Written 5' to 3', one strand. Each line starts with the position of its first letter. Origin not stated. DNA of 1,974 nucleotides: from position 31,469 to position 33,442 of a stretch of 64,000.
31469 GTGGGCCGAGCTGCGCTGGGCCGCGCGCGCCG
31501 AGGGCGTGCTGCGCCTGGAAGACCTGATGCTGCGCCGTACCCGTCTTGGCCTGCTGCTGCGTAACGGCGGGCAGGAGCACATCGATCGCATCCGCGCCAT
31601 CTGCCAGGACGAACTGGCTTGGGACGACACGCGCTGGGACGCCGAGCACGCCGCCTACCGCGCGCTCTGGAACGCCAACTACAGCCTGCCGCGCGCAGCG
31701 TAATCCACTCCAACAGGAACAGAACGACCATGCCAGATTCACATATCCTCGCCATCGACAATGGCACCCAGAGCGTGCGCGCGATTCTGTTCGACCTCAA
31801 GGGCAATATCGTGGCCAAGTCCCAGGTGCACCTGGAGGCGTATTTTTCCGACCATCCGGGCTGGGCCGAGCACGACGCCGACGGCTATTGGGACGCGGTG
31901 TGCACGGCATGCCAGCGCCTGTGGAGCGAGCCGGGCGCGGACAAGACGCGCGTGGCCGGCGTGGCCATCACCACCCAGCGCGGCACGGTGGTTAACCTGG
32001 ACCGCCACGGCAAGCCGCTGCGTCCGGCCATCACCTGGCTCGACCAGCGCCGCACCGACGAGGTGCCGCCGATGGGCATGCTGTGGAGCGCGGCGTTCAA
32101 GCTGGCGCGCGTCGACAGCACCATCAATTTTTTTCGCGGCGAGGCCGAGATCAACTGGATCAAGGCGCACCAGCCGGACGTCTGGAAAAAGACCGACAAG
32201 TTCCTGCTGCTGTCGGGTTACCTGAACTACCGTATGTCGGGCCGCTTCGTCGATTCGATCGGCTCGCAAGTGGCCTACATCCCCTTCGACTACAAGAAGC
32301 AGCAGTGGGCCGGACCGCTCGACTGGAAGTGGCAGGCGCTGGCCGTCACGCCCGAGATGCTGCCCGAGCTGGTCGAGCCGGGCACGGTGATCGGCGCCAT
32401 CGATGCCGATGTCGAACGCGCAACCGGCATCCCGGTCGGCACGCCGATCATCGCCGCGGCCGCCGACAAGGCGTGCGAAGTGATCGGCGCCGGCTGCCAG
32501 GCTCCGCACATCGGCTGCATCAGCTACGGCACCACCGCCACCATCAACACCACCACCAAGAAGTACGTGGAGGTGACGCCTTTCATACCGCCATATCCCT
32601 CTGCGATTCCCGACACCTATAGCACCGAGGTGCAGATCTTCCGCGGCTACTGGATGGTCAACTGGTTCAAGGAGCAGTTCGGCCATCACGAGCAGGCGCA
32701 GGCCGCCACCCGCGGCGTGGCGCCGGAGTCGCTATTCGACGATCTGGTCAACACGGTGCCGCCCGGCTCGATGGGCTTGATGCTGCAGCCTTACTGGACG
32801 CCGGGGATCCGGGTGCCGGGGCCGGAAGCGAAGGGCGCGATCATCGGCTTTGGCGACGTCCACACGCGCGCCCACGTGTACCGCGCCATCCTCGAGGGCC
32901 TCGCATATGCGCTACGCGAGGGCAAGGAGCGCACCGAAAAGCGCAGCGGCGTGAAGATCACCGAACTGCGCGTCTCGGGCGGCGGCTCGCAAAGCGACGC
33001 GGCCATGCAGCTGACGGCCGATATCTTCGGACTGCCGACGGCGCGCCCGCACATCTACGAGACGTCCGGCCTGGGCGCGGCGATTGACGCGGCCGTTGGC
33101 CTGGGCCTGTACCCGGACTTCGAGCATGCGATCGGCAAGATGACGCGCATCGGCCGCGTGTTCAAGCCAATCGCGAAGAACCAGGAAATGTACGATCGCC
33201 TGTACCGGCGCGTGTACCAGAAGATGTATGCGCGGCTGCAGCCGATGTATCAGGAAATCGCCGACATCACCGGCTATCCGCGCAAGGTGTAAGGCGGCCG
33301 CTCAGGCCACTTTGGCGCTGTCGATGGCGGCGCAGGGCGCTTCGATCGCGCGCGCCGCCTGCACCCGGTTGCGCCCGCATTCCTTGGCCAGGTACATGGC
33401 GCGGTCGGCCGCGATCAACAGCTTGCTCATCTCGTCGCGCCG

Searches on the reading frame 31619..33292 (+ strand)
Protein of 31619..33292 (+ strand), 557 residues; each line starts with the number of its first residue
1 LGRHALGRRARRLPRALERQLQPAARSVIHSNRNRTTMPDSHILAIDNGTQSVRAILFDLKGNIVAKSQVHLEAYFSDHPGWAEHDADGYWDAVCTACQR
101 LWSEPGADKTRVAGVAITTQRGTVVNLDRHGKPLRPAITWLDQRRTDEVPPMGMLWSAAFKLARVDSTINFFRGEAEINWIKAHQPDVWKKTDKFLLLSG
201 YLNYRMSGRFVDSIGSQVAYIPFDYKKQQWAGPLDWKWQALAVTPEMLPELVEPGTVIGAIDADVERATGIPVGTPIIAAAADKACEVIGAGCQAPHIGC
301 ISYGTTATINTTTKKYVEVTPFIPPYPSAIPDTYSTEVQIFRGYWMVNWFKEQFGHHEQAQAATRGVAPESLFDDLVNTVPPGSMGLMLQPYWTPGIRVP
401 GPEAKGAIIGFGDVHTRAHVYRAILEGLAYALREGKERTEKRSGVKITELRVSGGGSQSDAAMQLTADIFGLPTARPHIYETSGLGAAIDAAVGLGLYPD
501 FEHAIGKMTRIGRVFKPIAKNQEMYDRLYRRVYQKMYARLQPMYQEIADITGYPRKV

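Call 28: search_protein_families(library=pfam, proteins=[window:31619-33292:+], max_evalue=0.00001)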
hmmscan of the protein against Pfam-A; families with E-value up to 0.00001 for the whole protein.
window:31619-33292:+ (557 aa): 2 families
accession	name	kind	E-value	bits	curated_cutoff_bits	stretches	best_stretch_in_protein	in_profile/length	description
PF00370.27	FGGY_N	-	2.1e-46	159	28.8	1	43-290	2-245/245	FGGY family of carbohydrate kinases, N-terminal domain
PF02782.22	FGGY_C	-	4.7e-30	105.3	27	1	300-494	2-197/198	FGGY family of carbohydrate kinases, C-terminal domain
